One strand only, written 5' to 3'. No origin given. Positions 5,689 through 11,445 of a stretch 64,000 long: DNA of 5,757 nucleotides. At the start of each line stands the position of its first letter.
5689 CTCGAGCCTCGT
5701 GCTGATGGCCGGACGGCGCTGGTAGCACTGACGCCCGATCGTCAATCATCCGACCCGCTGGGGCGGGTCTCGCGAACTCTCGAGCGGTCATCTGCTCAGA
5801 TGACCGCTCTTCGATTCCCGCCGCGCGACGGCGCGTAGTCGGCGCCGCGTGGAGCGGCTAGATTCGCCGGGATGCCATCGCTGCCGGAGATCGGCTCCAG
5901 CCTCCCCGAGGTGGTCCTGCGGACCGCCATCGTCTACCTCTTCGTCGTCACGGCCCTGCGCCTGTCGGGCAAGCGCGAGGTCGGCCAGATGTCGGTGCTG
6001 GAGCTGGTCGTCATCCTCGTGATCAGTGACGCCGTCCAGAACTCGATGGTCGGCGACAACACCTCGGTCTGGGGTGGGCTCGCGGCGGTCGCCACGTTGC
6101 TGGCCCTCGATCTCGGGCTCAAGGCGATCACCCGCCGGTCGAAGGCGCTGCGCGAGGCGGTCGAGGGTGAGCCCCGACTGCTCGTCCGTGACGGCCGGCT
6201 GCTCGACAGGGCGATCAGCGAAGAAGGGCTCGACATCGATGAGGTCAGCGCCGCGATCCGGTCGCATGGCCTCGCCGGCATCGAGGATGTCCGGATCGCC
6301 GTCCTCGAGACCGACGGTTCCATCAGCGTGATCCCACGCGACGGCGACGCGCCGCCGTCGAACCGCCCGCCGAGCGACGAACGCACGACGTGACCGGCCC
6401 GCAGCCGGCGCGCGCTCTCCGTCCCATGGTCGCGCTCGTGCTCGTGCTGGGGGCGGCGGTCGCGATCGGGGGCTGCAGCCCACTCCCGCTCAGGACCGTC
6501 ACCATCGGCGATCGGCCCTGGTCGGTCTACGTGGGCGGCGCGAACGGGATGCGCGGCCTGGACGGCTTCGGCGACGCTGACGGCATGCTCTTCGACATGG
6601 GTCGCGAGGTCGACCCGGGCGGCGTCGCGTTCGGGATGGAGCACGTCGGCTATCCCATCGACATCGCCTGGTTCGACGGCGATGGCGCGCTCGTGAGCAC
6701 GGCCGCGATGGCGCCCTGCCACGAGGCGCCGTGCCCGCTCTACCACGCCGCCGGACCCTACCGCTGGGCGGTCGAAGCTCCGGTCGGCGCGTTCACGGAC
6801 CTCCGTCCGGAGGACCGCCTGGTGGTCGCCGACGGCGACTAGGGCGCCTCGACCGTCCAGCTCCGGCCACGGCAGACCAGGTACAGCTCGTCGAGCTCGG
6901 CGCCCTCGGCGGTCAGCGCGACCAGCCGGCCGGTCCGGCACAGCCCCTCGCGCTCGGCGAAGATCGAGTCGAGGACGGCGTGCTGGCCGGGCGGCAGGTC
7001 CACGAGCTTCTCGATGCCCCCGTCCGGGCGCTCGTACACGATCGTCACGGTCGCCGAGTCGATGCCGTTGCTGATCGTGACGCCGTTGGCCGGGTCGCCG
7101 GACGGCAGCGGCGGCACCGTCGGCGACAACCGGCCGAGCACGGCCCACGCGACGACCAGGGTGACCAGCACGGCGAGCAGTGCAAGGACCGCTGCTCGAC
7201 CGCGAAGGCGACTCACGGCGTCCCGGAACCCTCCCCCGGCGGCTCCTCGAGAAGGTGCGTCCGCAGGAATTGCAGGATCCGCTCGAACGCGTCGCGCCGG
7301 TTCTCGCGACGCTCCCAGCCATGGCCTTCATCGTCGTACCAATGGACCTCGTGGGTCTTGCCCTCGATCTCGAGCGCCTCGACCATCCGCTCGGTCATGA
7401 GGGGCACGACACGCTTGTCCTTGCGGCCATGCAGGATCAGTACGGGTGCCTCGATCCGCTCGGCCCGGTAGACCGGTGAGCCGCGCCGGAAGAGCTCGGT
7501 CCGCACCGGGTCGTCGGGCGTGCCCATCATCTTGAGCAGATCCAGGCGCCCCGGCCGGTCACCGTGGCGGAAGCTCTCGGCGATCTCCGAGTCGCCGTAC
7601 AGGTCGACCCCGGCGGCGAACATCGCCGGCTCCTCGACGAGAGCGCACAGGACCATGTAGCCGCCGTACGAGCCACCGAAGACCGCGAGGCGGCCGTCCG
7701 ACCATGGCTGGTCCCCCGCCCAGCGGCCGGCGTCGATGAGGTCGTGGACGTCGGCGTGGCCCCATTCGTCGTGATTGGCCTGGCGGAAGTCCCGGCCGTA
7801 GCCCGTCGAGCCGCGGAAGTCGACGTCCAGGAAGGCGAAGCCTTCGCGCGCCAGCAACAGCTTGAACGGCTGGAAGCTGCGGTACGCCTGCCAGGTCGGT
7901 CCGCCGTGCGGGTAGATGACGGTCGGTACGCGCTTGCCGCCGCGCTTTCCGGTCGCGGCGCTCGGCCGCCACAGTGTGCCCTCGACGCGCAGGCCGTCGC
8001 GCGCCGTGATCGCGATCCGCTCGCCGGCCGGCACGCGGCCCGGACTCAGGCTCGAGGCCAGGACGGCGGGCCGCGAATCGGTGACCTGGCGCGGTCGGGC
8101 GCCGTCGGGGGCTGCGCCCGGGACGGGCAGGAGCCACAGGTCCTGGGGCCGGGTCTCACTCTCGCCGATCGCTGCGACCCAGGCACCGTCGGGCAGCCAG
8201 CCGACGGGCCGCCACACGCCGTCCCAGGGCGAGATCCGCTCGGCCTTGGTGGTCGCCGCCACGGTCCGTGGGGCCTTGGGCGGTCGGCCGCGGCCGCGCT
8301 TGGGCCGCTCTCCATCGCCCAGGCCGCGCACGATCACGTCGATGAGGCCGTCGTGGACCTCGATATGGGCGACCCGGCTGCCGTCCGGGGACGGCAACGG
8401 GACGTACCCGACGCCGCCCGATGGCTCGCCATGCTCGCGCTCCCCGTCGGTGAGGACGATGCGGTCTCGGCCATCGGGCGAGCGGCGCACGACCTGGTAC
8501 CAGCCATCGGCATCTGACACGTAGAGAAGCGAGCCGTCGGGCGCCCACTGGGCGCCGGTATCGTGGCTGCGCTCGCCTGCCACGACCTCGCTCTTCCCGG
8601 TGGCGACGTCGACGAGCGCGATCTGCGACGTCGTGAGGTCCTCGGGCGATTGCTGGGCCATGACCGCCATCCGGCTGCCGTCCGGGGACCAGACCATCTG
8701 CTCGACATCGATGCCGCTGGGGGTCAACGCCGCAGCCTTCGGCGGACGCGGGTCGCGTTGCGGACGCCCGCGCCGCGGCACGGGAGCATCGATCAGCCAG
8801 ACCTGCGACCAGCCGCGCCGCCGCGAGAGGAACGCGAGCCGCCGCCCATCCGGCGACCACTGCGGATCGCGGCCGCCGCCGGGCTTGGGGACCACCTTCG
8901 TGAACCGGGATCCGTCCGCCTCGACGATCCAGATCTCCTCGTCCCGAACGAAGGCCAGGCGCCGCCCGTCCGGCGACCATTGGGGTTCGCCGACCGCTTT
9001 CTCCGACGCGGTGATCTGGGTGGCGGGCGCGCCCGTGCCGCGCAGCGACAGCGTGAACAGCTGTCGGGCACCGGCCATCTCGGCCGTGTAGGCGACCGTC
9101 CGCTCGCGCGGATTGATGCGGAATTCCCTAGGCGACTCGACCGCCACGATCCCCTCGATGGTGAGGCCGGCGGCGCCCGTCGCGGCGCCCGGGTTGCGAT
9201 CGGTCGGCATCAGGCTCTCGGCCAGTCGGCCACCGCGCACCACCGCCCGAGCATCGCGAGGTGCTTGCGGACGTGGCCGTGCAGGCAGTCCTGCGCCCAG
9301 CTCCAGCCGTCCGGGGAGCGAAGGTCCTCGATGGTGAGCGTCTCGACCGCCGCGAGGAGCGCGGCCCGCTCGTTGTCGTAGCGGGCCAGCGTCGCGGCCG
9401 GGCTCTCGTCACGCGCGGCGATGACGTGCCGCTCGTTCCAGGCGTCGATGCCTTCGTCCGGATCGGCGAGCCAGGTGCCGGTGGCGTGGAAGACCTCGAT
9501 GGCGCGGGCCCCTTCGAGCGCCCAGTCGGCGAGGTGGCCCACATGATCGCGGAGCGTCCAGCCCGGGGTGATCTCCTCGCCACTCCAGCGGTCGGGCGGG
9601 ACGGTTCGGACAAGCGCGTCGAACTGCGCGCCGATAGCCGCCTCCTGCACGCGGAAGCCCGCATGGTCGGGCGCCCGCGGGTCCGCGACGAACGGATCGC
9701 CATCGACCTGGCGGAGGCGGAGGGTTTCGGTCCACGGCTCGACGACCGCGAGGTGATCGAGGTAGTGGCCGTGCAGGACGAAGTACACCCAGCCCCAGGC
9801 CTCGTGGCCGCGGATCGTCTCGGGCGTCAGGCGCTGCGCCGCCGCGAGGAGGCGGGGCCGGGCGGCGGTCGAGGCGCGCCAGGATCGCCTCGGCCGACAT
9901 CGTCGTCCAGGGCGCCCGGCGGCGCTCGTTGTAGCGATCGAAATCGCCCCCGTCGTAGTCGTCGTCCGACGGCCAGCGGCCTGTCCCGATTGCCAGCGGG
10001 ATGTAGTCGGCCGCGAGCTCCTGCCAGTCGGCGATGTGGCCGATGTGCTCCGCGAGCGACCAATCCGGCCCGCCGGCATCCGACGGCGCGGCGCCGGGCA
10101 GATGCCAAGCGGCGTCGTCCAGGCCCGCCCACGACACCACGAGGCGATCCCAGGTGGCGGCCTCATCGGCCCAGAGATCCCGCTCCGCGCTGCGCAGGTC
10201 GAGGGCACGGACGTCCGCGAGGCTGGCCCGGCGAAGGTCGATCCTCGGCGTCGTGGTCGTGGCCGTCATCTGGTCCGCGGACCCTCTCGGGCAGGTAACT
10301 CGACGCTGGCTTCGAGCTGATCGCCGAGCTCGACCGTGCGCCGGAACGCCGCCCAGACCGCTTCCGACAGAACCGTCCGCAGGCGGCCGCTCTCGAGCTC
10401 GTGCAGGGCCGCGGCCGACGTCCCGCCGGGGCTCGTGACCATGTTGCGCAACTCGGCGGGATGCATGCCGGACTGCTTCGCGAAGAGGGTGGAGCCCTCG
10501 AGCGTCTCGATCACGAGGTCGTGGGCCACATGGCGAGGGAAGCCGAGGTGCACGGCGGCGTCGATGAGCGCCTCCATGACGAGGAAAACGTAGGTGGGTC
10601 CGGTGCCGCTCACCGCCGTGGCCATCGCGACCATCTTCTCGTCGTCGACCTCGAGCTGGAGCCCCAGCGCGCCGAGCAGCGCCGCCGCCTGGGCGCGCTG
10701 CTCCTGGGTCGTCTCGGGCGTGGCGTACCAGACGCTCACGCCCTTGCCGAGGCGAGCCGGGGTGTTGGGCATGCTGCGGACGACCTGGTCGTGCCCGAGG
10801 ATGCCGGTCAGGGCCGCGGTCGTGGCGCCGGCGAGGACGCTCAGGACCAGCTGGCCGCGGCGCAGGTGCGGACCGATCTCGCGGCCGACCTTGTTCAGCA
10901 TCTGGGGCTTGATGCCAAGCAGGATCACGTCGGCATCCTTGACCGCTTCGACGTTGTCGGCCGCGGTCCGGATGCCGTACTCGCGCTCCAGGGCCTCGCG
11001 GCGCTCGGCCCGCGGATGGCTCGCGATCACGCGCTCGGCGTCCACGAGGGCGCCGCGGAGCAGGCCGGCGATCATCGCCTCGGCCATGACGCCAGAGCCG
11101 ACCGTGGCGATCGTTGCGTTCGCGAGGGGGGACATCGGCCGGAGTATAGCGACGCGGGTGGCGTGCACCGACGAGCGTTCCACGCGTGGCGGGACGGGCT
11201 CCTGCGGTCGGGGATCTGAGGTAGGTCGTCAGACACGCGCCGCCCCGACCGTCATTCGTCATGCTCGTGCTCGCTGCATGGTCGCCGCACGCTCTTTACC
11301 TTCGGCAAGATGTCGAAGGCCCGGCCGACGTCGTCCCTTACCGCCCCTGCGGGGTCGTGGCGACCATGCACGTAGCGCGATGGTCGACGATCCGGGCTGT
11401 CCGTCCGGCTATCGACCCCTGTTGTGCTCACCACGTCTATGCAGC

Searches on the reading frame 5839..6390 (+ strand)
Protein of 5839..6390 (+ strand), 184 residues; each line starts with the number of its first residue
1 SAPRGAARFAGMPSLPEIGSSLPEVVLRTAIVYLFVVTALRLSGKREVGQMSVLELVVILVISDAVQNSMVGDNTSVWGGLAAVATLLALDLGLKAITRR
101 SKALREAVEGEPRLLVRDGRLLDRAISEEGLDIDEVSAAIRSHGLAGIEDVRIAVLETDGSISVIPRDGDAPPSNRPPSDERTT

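Call 29: search_protein_families(library=pfam, proteins=[window:5839-6390:+], max_evalue=0.001)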
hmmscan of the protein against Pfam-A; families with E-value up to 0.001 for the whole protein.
window:5839-6390:+ (184 aa): 1 family
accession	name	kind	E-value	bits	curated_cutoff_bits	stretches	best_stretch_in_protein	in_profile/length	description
PF04239.17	DUF421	-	1.4e-15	57.3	23.6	1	100-175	2-77/129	YetF C-terminal domain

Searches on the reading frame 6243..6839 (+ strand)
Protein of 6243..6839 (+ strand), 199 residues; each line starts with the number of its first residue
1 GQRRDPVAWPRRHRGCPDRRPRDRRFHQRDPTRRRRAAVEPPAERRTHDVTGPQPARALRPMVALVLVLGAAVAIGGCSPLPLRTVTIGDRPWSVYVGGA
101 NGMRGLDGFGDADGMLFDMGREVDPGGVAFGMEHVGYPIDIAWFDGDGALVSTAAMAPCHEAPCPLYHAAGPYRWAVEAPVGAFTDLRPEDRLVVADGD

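Call 29: search_protein_families(library=pfam, proteins=[window:6243-6839:+], max_evalue=0.001)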
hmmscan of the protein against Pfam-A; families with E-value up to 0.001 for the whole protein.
window:6243-6839:+ (199 aa): 1 family
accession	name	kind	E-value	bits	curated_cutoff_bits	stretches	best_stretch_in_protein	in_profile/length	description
PF02643.20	DUF192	-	2.4e-09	37.6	27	1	101-193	14-94/96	Uncharacterized ACR, COG1430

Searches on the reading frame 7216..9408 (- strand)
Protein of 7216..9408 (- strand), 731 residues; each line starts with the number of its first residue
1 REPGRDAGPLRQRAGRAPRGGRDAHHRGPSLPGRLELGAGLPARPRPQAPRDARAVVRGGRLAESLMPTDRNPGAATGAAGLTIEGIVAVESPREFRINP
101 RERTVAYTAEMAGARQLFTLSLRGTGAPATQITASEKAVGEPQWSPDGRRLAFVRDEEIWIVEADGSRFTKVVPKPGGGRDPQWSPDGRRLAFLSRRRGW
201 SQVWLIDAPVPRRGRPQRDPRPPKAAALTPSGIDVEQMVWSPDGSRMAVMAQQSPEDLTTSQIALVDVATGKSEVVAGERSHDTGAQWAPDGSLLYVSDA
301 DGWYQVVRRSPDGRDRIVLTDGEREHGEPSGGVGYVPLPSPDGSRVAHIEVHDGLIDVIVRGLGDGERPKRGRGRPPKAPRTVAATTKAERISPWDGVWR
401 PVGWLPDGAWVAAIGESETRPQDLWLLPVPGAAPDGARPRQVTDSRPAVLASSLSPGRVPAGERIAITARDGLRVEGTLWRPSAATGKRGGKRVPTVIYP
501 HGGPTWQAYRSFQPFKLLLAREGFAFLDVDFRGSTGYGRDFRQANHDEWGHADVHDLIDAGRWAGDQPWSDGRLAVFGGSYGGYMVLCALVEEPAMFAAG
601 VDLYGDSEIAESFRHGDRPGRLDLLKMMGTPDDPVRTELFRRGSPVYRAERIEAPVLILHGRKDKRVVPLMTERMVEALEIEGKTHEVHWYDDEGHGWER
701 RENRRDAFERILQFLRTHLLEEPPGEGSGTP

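Call 13: search_protein_families(library=ncbifam, proteins=[window:7216-9408:-], max_evalue=0.001)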
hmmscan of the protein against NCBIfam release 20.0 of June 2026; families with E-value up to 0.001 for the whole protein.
window:7216-9408:- (731 aa): 7 families
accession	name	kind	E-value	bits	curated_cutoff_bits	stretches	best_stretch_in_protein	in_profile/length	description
TIGR02800.1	propeller_TolB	equivalog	1.6e-24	86.6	343.15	2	100-208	200-310/418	Tol-Pal system beta propeller repeat protein TolB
NF053518.1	DipepPtdsDpp5Prph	equivalog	2.1e-23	82.7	900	2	492-697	423-632/655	dipeptidyl-peptidase Dpp5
NF033523.0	lasso_peptidase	equivalog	3.8e-23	82.1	400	2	459-719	374-637/638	Atxe2 family lasso peptide isopeptidase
NF002183.0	PRK01029.1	equivalog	6.4e-16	58.4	405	2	98-207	238-357/429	Tol-Pal system protein TolB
TIGR00976.1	CocE_NonD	subfamily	3.8e-14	52.6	66.3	1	468-616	2-141/550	CocE/NonD family hydrolase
NF041440.1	hydrolase_YghX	exception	4.1e-05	22.9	460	0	641-700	208-266/292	YghX family hydrolase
NF050058.1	e_dPHAscl_type1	hypoth_equivalog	0.00033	20.2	150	1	550-706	81-233/276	extracellular catalytic domain type 1 short-chain-length polyhydroxyalkanoate depolymerase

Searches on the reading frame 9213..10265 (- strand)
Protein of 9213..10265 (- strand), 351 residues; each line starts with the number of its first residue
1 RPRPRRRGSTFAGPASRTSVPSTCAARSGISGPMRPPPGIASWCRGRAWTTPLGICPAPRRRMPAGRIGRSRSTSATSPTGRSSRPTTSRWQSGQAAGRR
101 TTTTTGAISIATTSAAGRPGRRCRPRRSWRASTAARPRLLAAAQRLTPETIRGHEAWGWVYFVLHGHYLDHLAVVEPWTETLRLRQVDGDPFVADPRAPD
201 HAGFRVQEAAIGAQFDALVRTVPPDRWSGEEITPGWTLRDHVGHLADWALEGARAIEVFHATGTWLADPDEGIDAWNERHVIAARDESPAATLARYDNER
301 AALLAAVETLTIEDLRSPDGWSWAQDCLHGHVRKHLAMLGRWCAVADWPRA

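Call 70: search_protein_families(library=pfam, proteins=[window:9213-10265:-], max_evalue=0.001)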
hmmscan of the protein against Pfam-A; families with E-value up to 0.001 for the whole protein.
window:9213-10265:- (351 aa): 2 families
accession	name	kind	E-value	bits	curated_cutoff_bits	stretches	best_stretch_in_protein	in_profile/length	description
PF11716.13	MDMPI_N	-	9.6e-08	33.2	24.2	1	210-310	3-103/140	Mycothiol maleylpyruvate isomerase N-terminal domain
PF12867.12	DinB_2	-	6e-06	27.2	24.8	1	213-318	7-98/128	DinB superfamily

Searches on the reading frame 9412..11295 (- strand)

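Call 70: search_protein_families(library=pfam, proteins=[window:9412-11295:-], max_evalue=0.001)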
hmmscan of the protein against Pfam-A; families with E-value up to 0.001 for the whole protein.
window:9412-11295:- (628 aa): 1 family
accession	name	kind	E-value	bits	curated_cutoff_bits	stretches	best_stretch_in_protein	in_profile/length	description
PF12867.12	DinB_2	-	1.7e-07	32.2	24.8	1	380-477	4-78/128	DinB superfamily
